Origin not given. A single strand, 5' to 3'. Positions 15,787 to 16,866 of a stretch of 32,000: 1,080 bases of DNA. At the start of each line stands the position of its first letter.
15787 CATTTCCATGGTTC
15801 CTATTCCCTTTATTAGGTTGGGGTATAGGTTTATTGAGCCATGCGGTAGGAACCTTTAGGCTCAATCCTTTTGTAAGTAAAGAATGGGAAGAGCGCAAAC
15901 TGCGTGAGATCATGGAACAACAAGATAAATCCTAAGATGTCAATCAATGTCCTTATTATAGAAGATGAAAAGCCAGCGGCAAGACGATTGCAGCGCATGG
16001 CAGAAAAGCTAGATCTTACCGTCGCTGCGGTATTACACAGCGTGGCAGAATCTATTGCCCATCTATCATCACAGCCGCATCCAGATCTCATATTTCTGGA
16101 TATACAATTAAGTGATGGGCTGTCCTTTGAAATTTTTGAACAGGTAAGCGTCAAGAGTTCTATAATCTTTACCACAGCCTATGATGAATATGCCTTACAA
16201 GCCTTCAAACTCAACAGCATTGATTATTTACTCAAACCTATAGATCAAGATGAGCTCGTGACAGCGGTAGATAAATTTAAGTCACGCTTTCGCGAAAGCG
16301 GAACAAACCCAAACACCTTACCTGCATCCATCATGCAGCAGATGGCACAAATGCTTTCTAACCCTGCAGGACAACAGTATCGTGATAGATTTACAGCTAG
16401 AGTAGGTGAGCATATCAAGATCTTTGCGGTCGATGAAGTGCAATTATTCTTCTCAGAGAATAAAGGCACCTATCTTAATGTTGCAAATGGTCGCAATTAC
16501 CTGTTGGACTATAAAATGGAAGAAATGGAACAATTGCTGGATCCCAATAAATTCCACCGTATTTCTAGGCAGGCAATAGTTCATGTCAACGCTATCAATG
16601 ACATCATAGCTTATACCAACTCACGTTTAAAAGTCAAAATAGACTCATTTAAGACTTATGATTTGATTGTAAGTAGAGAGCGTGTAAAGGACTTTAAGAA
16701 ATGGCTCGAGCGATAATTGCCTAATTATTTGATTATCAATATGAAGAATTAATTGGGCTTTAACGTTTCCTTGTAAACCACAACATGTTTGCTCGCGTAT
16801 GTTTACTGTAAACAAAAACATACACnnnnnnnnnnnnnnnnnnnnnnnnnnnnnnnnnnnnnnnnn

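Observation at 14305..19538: Co-directional kinase / 2TM / LytTR / split DUF4331 / TPR-lipoprotein block: candidate uncharacterised envelope module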

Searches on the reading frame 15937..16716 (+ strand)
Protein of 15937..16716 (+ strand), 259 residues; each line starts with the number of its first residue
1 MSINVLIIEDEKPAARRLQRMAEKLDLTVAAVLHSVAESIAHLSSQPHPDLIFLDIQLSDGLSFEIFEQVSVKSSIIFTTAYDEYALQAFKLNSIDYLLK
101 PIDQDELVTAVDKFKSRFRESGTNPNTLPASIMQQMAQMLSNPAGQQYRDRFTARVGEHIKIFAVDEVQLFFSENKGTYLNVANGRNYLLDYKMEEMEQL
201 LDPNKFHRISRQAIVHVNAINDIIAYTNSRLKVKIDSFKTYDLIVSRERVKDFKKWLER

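Call 3: search_protein_families(library=pfam, proteins=[window:15937-16716:+], max_evalue=0.1)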
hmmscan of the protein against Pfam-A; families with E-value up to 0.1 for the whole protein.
window:15937-16716:+ (259 aa): 3 families
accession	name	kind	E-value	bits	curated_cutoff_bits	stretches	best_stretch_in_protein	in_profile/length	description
PF04397.21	LytTR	-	3.2e-17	63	22.6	1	160-257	3-97/98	LytTr DNA-binding domain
PF00072.30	Response_reg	-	3.1e-15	56.7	30.2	1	5-111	1-110/111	Response regulator receiver domain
PF17080.10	SepA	-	0.043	14.6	27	1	159-230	37-107/144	Multidrug Resistance efflux pump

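Call 4: search_protein_families(library=ncbifam, proteins=[window:15937-16716:+], max_evalue=0.1)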
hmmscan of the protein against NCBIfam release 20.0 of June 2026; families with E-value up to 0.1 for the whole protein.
window:15937-16716:+ (259 aa): 51 families (the best 25 are shown)
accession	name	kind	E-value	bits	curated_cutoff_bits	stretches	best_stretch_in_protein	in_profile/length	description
NF010684.1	PRK14084.1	equivalog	3.4e-27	95.8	375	1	4-257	2-252/254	response regulator transcription factor LytR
NF008677.0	PRK11697.1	equivalog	3.6e-27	95.2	246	1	3-257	2-235/238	two-component system response regulator BtsR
NF033791.1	ActR_PrrA_rreg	equivalog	4.4e-13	49.6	250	1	5-125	4-127/173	ActR/PrrA/RegA family redox response regulator transcription factor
NF006623.1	PRK09191.1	subfamily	1.5e-10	41.2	240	1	3-111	138-248/258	PhyR family response regulator anti-anti-sigma factor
TIGR01818.1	ntrC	equivalog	6.7e-08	31.7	558.6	1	5-146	1-144/463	nitrogen regulation protein NR(I)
NF041946.1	LuxO_transreg_Vib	equivalog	7.2e-08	31.6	800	1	8-115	2-112/463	quorum-sensing sigma-54 dependent transcriptional regulator LuxO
NF008469.0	PRK11361.1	equivalog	1.7e-07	30.3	714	1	4-112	6-117/461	acetoacetate metabolism transcriptional regulator AtoC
NF040534.1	resp_reg_YycF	equivalog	2.8e-07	30.1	340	1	4-120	2-120/231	response regulator YycF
TIGR01387.1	cztR_silR_copR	subfamily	6.9e-07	29.1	279.2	1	5-117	1-116/218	heavy metal response regulator transcription factor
NF008296.0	PRK11083.1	equivalog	7.7e-07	28.7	273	1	3-122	4-125/228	two-component system response regulator CreB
NF045991.1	RespRegCtrARhodob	equivalog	8.4e-07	28.9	350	1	4-113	2-114/224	response regulator transcription factor CtrA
NF008176.1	PRK10923.1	equivalog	1.8e-06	26.8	620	1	5-126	6-130/469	nitrogen regulation protein NR(I)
TIGR02875.1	spore_0_A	equivalog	3.5e-06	26.5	200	1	3-117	3-124/262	sporulation transcription factor Spo0A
NF038297.2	hybrid_HK_HrmK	equivalog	6.2e-06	25.1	725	1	2-114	490-607/607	hybrid histidine kinase/response regulator HrmK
NF009971.0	PRK13435.1-2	subfamily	7.1e-06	25.9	151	1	4-131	2-127/141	response regulator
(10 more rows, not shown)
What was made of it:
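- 15937..16716 (+): Response regulator with receiver and LytTR DNA-binding domains. Calls 3 and 4.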
